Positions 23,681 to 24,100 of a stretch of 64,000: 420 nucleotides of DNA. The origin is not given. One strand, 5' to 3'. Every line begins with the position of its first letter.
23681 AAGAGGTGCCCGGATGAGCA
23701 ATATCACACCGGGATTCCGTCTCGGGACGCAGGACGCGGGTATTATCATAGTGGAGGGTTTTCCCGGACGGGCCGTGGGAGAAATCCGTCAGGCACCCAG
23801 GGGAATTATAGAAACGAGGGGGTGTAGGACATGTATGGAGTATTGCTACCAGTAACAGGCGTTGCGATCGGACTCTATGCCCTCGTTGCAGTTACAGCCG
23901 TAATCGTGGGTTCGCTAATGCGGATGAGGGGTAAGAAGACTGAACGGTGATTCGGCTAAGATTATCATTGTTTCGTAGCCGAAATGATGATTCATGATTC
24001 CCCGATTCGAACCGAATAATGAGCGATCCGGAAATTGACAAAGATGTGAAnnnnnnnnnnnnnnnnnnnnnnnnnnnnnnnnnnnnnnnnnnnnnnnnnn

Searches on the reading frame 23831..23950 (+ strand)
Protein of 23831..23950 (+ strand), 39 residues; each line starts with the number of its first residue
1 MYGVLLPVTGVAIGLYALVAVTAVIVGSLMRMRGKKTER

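Call 7: search_protein_families(library=pfam, proteins=[window:23831-23950:+], max_evalue=0.1)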
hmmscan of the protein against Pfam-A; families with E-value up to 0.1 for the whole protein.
window:23831-23950:+ (39 aa): 0 families

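Call 8: search_protein_families(library=ncbifam, proteins=[window:23831-23950:+], max_evalue=0.1)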
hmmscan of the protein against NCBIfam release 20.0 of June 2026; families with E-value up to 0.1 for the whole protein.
window:23831-23950:+ (39 aa): 0 families

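Call 20: find_related_loci(query=A2, collection=genome_contigs, flank=10000)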
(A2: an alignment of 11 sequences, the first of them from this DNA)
Query A2 (39 aa) in genome_contigs; peptide patterns used: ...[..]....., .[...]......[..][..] (x = any residue, [..] = any of these).
18 stretches matched a pattern; 6 encode a relative of the query (tblastn E <= 1e-3); 6 distinct loci.
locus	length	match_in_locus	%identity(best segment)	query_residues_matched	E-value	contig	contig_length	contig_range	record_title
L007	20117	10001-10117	95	1-39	1e-19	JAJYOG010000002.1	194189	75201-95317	MAG: Actinomycetes bacterium isolate DBS2-5.bin27 NODE_20_length_194189_cov_4.762767, whole genome shotgun sequence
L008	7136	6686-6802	85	1-39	2e-17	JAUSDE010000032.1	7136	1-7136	MAG: Thermoleophilia bacterium isolate E14_concoct.bin.89_sub E14_k141_1189619, whole genome shotgun sequence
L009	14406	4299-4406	86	1-36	2e-15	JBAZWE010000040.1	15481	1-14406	MAG: Thermoleophilia bacterium isolate SO_2017_GW1_27 NODE_14241_length_15481_cov_0.998632_OW334_2017, whole genome shot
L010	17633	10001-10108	86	1-36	2e-15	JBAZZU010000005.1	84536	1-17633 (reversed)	MAG: Thermoleophilia bacterium isolate SO_2017_GW3_24 scaffold_276_c1_OW296A_2017, whole genome shotgun sequence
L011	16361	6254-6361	72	1-36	4e-10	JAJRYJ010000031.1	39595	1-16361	MAG: Actinomycetes bacterium isolate Dive96_bin3.284 k141_1120948, whole genome shotgun sequence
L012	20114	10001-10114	66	1-38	3e-9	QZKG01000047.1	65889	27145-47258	MAG: Gaiellales bacterium isolate SURF_19 Ga0104751_1000515, whole genome shotgun sequence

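Call 26: search_protein_representatives(alignment_id=A2)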
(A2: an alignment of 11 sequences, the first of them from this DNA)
Query: 11 sequences, 40 profile positions. Proteins with E-value up to 0.001 (for the whole library): 11; up to 1e-10: 3; up to 1e-30: 1. The best 11 are listed.
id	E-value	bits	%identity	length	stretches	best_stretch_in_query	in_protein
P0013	2.4e-32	126.3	-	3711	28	3-19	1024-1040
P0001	4.7e-18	80.6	-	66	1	1-39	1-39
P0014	1.9e-12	62.7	-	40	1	1-38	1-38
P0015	7.6e-09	51.1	-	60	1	3-33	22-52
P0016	1.8e-05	40.4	-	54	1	5-39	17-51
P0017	2.3e-05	40.0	-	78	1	6-34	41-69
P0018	6.8e-05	38.5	-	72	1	6-38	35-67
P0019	1.1e-04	37.9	-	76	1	6-37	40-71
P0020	2.0e-04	37.0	-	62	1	3-37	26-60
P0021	7.4e-04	35.2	-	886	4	5-18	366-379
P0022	9.0e-04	34.9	-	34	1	1-34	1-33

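Call 28: find_encoding_contigs(protein=P0019, flank=8000, max_places=3)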
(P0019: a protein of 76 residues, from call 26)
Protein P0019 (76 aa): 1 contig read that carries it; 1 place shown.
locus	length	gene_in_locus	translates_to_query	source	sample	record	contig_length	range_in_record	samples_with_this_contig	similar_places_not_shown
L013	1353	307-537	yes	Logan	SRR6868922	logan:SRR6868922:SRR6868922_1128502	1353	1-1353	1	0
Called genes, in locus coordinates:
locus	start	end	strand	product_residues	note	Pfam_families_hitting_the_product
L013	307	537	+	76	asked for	-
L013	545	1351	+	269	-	?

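Call 29: find_encoding_contigs(protein=P0020, flank=8000, max_places=3)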
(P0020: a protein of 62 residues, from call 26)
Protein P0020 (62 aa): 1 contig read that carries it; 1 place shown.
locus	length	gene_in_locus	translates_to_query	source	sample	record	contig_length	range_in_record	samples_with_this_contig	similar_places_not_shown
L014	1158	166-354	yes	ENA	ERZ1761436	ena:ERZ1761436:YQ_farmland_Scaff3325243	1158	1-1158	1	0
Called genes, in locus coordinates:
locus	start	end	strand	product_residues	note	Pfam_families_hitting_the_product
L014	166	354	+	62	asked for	-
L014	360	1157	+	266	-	?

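Call 30: find_encoding_contigs(protein=P0022, flank=8000, max_places=3)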
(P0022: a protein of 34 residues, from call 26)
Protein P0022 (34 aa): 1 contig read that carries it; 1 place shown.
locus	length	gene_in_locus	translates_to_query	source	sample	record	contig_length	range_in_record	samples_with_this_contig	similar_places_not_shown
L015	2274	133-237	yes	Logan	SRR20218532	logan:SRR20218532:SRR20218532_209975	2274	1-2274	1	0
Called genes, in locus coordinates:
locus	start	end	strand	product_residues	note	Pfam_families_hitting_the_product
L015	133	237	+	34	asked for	-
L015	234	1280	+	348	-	PF00535:Glycos_transf_2, PF13506:Glyco_transf_21, PF13641:Glyco_tranf_2_3, PF13632:Glyco_trans_2_3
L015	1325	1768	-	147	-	PF12973:Cupin_7, PF00190:Cupin_1 (weak), PF05899:Cupin_3 (weak), PF07883:Cupin_2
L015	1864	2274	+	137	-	?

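Call 31: search_protein_families(library=pfam, proteins=[L013:545-1351:+, L014:360-1157:+, L015:234-1280:+, L015:1864-2274:+], max_evalue=0.01)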
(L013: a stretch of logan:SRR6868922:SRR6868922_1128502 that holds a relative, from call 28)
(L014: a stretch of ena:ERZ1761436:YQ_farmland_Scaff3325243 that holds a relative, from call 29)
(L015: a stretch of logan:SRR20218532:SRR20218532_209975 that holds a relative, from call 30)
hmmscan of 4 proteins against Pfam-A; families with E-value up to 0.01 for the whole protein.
L013:545-1351:+ (269 aa): 0 families

L014:360-1157:+ (266 aa): 0 families

L015:234-1280:+ (348 aa): 5 families
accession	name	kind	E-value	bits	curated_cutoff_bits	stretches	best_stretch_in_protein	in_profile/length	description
PF00535.33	Glycos_transf_2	-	6.3e-32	111.3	23.3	1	4-163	1-164/168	Glycosyl transferase family 2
PF13641.12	Glyco_tranf_2_3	-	6.9e-31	108.5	27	1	3-220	3-230/230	Glycosyltransferase like family 2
PF13632.12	Glyco_trans_2_3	-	4.6e-18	66.2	27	1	81-277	2-183/198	Glycosyl transferase family group 2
PF13506.12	Glyco_transf_21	-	9.4e-08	32.1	21.7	1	56-202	9-155/174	Glycosyl transferase family 21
PF10111.15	Glyco_tranf_2_2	-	0.0017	18.3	27.3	1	5-96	2-100/276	Glycosyltransferase like family 2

L015:1864-2274:+ (137 aa): 1 family
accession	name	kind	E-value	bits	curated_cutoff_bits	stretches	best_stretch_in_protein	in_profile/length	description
PF20240.3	DUF6597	-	9.2e-18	64.7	27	1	10-102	1-102/103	Domain of unknown function (DUF6597)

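Call 32: find_encoding_contigs(protein=P0017, flank=8000, max_places=3)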
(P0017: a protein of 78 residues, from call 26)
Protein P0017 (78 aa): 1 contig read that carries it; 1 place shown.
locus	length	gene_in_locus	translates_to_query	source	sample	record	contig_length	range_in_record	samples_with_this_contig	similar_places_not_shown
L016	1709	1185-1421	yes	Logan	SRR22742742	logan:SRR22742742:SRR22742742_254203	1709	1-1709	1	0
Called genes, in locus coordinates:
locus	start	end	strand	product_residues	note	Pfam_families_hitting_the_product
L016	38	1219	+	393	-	PF02350:Epimerase_2, PF13579:Glyco_trans_4_4 (weak)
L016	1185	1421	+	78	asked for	-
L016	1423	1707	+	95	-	?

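Call 33: find_encoding_contigs(protein=P0016, flank=8000, max_places=3)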
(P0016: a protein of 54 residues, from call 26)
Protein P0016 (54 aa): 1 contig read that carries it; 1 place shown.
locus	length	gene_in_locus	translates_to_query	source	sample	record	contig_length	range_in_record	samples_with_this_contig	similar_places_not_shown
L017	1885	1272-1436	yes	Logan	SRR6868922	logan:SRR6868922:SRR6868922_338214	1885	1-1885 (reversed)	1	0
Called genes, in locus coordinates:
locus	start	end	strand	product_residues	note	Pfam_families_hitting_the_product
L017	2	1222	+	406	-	?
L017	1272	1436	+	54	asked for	-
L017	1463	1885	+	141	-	?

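Call 44: find_related_loci(query=A4, collection=metagenome_contigs, flank=8000)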
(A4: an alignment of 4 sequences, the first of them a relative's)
Query A4 (60 aa) in metagenome_contigs; peptide patterns used: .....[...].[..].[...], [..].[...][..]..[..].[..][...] (x = any residue, [..] = any of these).
192 stretches matched a pattern, but none encodes a relative of the query by tblastn (E <= 1e-3).
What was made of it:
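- Tried and rejected: The clade-2 alignment matched 192 stretches but no relative (call 44).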

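Call 47: find_homologous_proteins(query=A5, max_evalue=1)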
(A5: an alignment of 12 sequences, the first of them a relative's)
Query A5 (12 sequences) (76 aa, profile of the alignment): 68 proteins with E <= 1 among 7868 candidates.
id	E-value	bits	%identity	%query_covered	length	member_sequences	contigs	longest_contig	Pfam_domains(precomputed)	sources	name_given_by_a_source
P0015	7.4e-20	88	72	55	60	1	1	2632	-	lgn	-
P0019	2.1e-18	84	100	100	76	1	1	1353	-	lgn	-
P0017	7.2e-18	82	55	72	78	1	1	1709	-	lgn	-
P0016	1.1e-17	81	47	59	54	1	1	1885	-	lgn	-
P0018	7.4e-16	76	41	96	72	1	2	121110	-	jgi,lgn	jgi:hypothetical protein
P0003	4.6e-14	70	44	45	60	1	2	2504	-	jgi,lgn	jgi:hypothetical protein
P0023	6.8e-14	69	70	88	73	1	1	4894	-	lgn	-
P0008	8.7e-14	69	40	46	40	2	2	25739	-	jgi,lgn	jgi:hypothetical protein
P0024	1.1e-13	69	54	88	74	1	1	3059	-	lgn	-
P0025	7.1e-13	66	52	86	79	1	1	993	-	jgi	jgi:hypothetical protein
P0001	7.3e-13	66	44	47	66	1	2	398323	-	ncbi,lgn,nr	ncbi:MAG: hypothetical protein M1455_01950 [Actinobacteria bacterium]|nr:hypothetical protein [Actin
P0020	1.0e-12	65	28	66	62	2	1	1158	-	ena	-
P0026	1.0e-12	65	45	68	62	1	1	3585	-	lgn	-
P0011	1.1e-12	65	54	37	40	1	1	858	-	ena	-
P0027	1.2e-12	65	33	47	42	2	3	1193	-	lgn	-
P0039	2.2e-9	55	38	72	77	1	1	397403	-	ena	-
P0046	8.8e-9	53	32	66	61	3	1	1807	-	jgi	jgi:hypothetical protein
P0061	1.2e-7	49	30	39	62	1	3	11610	-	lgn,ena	-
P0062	1.3e-7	49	43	71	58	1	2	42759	-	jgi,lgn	jgi:hypothetical protein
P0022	6.4e-6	44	38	34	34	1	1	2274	-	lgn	-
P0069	2.1e-4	39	32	86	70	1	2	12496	-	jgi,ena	-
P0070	6.7e-1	28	41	51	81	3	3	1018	-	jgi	jgi:hypothetical protein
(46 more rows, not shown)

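Call 49: find_encoding_contigs(protein=P0061, flank=10000, max_places=2)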
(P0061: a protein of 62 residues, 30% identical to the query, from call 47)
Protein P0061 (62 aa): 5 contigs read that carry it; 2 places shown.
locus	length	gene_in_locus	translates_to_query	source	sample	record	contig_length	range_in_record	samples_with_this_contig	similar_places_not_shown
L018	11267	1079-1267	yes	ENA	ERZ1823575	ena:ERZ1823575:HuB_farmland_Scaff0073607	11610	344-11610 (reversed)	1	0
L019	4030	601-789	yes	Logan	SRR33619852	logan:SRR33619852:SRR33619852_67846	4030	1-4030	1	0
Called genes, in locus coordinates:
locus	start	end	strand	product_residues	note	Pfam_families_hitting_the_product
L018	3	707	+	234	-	?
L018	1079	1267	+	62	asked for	-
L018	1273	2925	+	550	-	PF10096:DUF2334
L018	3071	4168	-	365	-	PF02350:Epimerase_2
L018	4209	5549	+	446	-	PF13641:Glyco_tranf_2_3, PF00535:Glycos_transf_2, PF13506:Glyco_transf_21, PF13632:Glyco_trans_2_3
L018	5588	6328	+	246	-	PF06439:3keto-disac_hyd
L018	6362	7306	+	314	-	-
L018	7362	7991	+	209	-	-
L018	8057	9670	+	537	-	PF02129:Peptidase_S15, PF00326:Peptidase_S9, PF08530:PepX_C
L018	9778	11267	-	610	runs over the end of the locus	?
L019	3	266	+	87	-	?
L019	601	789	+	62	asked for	-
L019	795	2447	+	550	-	PF10096:DUF2334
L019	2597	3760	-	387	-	PF02350:Epimerase_2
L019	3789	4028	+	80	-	?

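Call 50: find_encoding_contigs(protein=P0018, flank=10000, max_places=2)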
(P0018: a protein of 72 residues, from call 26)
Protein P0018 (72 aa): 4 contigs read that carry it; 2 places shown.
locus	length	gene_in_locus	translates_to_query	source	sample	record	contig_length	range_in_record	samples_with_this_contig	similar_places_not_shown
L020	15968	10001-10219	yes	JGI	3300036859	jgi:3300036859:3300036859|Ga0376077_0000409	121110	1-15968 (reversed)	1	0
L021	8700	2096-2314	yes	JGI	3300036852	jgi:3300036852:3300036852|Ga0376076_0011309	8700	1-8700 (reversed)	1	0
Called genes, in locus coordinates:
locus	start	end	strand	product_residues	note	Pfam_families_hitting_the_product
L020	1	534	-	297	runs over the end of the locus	PF00561:Abhydrolase_1, PF12146:Hydrolase_4, PF12697:Abhydrolase_6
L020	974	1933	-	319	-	-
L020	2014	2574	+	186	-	PF14347:DUF4399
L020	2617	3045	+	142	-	PF00383:dCMP_cyt_deam_1, PF14437:MafB19-deam, PF14439:Bd3614-deam (weak)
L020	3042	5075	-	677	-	PF02897:Peptidase_S9_N, PF00326:Peptidase_S9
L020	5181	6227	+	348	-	PF12698:ABC2_membrane_3, PF01061:ABC2_membrane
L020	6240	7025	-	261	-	-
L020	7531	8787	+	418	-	PF00535:Glycos_transf_2, PF13641:Glyco_tranf_2_3, PF13506:Glyco_transf_21 (weak), PF13632:Glyco_trans_2_3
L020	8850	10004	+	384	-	PF02350:Epimerase_2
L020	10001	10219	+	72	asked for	-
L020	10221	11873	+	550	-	PF10096:DUF2334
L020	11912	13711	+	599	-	-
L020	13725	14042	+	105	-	-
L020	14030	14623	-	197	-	PF00512:HisKA (weak)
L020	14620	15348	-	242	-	PF00072:Response_reg, PF08281:Sigma70_r4_2 (weak), PF00196:GerE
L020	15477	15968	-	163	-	?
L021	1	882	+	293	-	?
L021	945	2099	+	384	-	PF02350:Epimerase_2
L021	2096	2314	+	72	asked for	-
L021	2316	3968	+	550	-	PF10096:DUF2334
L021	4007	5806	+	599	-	-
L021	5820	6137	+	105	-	-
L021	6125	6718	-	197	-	PF00512:HisKA (weak)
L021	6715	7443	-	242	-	PF00072:Response_reg, PF08281:Sigma70_r4_2 (weak), PF00196:GerE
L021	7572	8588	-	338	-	PF06439:3keto-disac_hyd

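Call 51: find_encoding_contigs(protein=P0039, flank=10000, max_places=2)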
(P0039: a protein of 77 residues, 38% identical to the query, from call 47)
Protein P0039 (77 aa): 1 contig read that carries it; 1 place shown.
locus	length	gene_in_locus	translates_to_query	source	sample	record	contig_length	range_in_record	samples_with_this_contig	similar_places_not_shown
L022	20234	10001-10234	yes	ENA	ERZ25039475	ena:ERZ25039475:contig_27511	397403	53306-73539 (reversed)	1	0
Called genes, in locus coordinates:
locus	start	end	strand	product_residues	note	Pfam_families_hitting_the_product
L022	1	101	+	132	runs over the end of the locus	-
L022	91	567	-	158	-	-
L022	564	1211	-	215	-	PF08495:FIST, PF10442:FIST_C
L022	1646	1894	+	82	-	-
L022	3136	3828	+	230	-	PF13193:AMP-binding_C, PF13561:adh_short_C2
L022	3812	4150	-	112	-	PF00391:PEP-utilizers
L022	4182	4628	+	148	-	-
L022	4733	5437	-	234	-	-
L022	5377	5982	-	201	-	-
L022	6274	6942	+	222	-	PF07690:MFS_1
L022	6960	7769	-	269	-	PF22564:HAAS (weak)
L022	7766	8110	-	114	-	PF03551:PadR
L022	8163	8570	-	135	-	-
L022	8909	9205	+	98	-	-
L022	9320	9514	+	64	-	-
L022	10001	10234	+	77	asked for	-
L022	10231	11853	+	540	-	PF10096:DUF2334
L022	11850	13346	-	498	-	-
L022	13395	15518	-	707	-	-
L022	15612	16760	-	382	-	PF02350:Epimerase_2, PF13579:Glyco_trans_4_4 (weak)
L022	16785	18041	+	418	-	PF00535:Glycos_transf_2, PF13641:Glyco_tranf_2_3, PF13506:Glyco_transf_21 (weak), PF13632:Glyco_trans_2_3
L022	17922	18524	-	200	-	PF05103:DivIVA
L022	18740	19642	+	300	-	PF08439:Peptidase_M3_N (weak)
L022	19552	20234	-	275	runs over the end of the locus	-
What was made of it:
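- In L018/L019 and L022 the epimerase is on the opposite strand or several genes away, while the mini stays coupled to YdaL (calls 49, 51).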

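Call 52: find_encoding_contigs(protein=P0062, flank=10000, max_places=2)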
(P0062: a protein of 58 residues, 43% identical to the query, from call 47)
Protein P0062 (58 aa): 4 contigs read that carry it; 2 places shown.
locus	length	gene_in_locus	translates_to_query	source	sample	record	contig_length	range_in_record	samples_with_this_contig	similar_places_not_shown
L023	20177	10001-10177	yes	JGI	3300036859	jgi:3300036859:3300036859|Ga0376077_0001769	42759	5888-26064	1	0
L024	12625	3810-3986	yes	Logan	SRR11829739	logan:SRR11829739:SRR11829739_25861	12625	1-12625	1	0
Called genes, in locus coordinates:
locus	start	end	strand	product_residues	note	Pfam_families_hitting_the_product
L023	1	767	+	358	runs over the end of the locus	PF12698:ABC2_membrane_3, PF01061:ABC2_membrane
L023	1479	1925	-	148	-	PF16916:ZT_dimer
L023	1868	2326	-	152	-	PF01545:Cation_efflux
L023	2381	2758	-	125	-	PF00034:Cytochrom_C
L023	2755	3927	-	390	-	-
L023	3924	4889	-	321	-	PF07732:Cu-oxidase_3, PF07731:Cu-oxidase_2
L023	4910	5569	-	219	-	PF01325:Fe_dep_repress, PF02742:Fe_dep_repr_C, PF04023:FeoA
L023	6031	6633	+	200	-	PF06439:3keto-disac_hyd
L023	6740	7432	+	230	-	PF06439:3keto-disac_hyd (weak)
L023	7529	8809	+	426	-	PF00535:Glycos_transf_2, PF13641:Glyco_tranf_2_3, PF13506:Glyco_transf_21 (weak), PF13632:Glyco_trans_2_3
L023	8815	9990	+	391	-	PF02350:Epimerase_2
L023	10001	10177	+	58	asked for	-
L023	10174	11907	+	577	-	PF10096:DUF2334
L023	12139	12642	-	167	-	PF05103:DivIVA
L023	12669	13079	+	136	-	PF01022:HTH_5 (weak), PF13601:HTH_34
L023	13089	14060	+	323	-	-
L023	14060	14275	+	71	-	-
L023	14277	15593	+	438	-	PF17767:NAPRTase_N, PF04095:NAPRTase (faint)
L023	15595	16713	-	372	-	-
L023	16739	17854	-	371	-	PF13473:Cupredoxin_1 (weak), PF00127:Copper-bind (weak), PF07731:Cu-oxidase_2 (faint), PF00127:Copper-bind, PF13473:Cupredoxin_1, PF00127:Copper-bind (weak)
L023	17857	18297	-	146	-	PF20139:DUF6529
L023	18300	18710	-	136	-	PF13473:Cupredoxin_1 (faint)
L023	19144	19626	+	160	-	-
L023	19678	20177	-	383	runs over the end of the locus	PF00082:Peptidase_S8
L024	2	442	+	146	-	?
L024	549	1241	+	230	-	PF06439:3keto-disac_hyd (weak)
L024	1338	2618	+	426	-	PF00535:Glycos_transf_2, PF13641:Glyco_tranf_2_3, PF13506:Glyco_transf_21 (weak), PF13632:Glyco_trans_2_3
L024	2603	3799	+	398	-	PF02350:Epimerase_2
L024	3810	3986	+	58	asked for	-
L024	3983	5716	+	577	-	PF10096:DUF2334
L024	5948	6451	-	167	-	PF05103:DivIVA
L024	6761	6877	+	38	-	-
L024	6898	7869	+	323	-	-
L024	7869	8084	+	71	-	-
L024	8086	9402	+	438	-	PF17767:NAPRTase_N, PF04095:NAPRTase (faint)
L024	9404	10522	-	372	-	-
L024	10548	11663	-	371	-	PF13473:Cupredoxin_1 (weak), PF00127:Copper-bind (weak), PF07731:Cu-oxidase_2 (faint), PF00127:Copper-bind, PF13473:Cupredoxin_1, PF00127:Copper-bind (weak)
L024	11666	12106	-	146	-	PF20139:DUF6529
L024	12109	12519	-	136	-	PF13473:Cupredoxin_1 (faint)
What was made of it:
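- In the distant clades the epimerase has no GGDEF domain, yet the mini-protein is kept (calls 32, 49-52). The family keeps its residues over three clades and several gene orders, including positions downstream of the GT2 (calls 33, 50, 52).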

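Call 57: search_protein_families(library=ncbifam, proteins=[P0019, P0024, P0061, P0046, P0039, P0062, P0069, P0070, L020:11912-13711:+, L020:10221-11873:+], max_evalue=1)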
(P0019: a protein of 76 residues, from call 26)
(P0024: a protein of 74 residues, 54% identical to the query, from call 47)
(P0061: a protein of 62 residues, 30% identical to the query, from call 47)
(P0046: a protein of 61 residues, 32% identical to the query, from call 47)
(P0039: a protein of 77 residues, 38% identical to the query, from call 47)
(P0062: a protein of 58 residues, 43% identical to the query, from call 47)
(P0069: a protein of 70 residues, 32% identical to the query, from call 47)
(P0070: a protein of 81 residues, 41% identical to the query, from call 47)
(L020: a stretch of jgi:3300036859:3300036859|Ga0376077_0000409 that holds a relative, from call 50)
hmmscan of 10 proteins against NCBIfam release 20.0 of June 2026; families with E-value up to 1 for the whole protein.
P0019 (76 aa): 2 families
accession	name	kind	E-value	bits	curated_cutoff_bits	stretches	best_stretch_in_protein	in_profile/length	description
NF002596.0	PRK02251.2-2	equivalog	0.11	12.4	114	1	34-64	35-64/69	cell division protein CrgA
NF058583.1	LAXTG_small_WW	exception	0.13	11.9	65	1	27-75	5-53/54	LAXTG motif-containing small protein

P0024 (74 aa): 0 families

P0061 (62 aa): 2 families
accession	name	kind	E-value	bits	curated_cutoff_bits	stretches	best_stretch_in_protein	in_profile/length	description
TIGR01167.1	LPXTG_anchor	domain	0.35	11.6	15.9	1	29-61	2-33/34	LPXTG cell wall anchor domain-containing protein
NF058583.1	LAXTG_small_WW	exception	0.63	9.8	65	0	12-54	8-43/54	LAXTG motif-containing small protein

P0046 (61 aa): 1 family
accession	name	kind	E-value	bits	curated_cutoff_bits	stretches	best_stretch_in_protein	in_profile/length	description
NF058583.1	LAXTG_small_WW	exception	0.096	12.4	65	1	16-59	6-48/54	LAXTG motif-containing small protein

P0039 (77 aa): 1 family
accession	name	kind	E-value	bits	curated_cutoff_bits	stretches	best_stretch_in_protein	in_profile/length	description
NF058583.1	LAXTG_small_WW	exception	0.0026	17.4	65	1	27-63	10-46/54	LAXTG motif-containing small protein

P0062 (58 aa): 5 families
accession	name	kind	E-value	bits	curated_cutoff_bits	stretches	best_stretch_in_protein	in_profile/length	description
NF033846.1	Rumino_NPXTG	domain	0.0071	16.6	23.5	1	22-48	2-29/30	NPXTG-anchored protein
NF058583.1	LAXTG_small_WW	exception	0.017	14.8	65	1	12-54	9-50/54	LAXTG motif-containing small protein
NF050032.1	Rv1733c_fam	subfamily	0.042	13.8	80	1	14-55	128-169/180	Rv1733c family protein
NF009776.0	PRK13275.1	equivalog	0.055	12.8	64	1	14-40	36-62/70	tetrahydromethanopterin S-methyltransferase subunit F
NF040679.1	halocin_of_epi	equivalog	0.57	9.7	200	1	15-45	189-219/243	halocin C8 precursor-like protein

P0069 (70 aa): 2 families
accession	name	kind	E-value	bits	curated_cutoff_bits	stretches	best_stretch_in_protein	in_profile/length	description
NF058583.1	LAXTG_small_WW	exception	0.0016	18.1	65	1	28-63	9-44/54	LAXTG motif-containing small protein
NF005900.0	PRK07874.1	equivalog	0.57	10.5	114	1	3-61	22-80/80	ATP synthase F0 subunit C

P0070 (81 aa): 9 families
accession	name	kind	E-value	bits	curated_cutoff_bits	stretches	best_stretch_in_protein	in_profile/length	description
NF006937.0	PRK09419.1-4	equivalog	0.0066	13.8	2554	1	23-74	1348-1399/1411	multifunctional 2',3'-cyclic-nucleotide 2'-phosphodiesterase/3'-nucleotidase/5'-nucleotidase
TIGR04174.1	IPTL_CTERM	subfamily_domain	0.021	15.1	20.5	1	53-75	4-26/27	IPTL-CTERM sorting domain-containing protein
TIGR01167.1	LPXTG_anchor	domain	0.036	14.7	15.9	1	48-75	2-31/34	LPXTG cell wall anchor domain-containing protein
TIGR03773.1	anch_rpt_wall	hypoth_equivalog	0.042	12.8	190.3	1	16-72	453-508/516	TIGR03773 family transporter-associated surface protein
NF033902.0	iso_D2_wall_anc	subfamily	0.047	12.5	95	1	36-75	497-538/540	SpaH/EbpB family LPXTG-anchored major pilin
NF058583.1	LAXTG_small_WW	exception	0.068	12.9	65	1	45-75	15-45/54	LAXTG motif-containing small protein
NF053819.1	EF0750_LPXTG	subfamily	0.073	13.6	47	1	36-75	60-101/105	EF2685/EF0750 family sortase-dependent surface protein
NF050043.1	rSAM_RiPP_SSH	equivalog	0.17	11.5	45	1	9-27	14-32/41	SSH motif RaS-RiPP peptide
NF033872.1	SidA_fam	subfamily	0.27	10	60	1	50-72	97-119/379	T4SS effector SidA family protein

L020:11912-13711:+ (599 aa): 0 families

L020:10221-11873:+ (550 aa): 1 family
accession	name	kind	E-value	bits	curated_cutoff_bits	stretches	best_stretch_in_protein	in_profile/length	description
NF053788.1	GlcNAc_PG_deac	equivalog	0.016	14.7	280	1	335-444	53-150/241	N-acetylglucosaminyl phosphatidylglycerol deacetylase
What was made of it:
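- On Sortase substrate / LPXTG cell-wall sorting signal: Best family member 11.6 bits against a 15.9 cutoff (call 57).
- Near-threshold score on TIGR01167 (11.6 against 15.9 bits) and faint, recurrent similarity to NCBIfam 'LAXTG motif-containing small protein' (call 57) show that such tiny sorting-signal-like proteins have a curated precedent.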

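Call 72: find_related_loci(query=A7, collection=metagenome_contigs, flank=8000)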
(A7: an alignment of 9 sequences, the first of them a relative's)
Query A7 (61 aa) in metagenome_contigs; peptide patterns used: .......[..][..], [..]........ (x = any residue, [..] = any of these).
600 stretches matched a pattern (row limit reached: there are more); 2 encode a relative of the query (tblastn E <= 1e-3); 2 distinct loci.
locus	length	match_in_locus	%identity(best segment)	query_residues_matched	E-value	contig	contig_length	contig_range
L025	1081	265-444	83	1-60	1e-20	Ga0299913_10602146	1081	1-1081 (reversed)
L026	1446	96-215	88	1-40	9e-20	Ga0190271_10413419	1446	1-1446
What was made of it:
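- Tried and rejected: The clade-3 alignment gave only two short contigs (call 72).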

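Call 92: predict_structure(alignment_id=A8)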
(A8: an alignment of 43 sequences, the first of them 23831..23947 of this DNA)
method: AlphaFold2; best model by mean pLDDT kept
length: 39 residues; sequences in the alignment: 43
mean_pLDDT: 85.9   pTM: 0.51
mean pLDDT of the five models: 85.9, 84.7, 83.8, 80.9, 77.1
residues with pLDDT >= 90: 22; 70-90: 10; 50-70: 7; < 50: 0
segments of 3 or more residues with pLDDT < 50: none
pLDDT, mean of each block of 10 residues (from residue 1): 72 96 97 78
secondary structure, 60 per line:
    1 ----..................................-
elements in order: H5-38
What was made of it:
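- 23831..23950 (+): Mini-ORF B: 39-aa single-pass membrane peptide (MYGVL-LPVTG-TM-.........), the conserved family member. Helix model: call 92.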
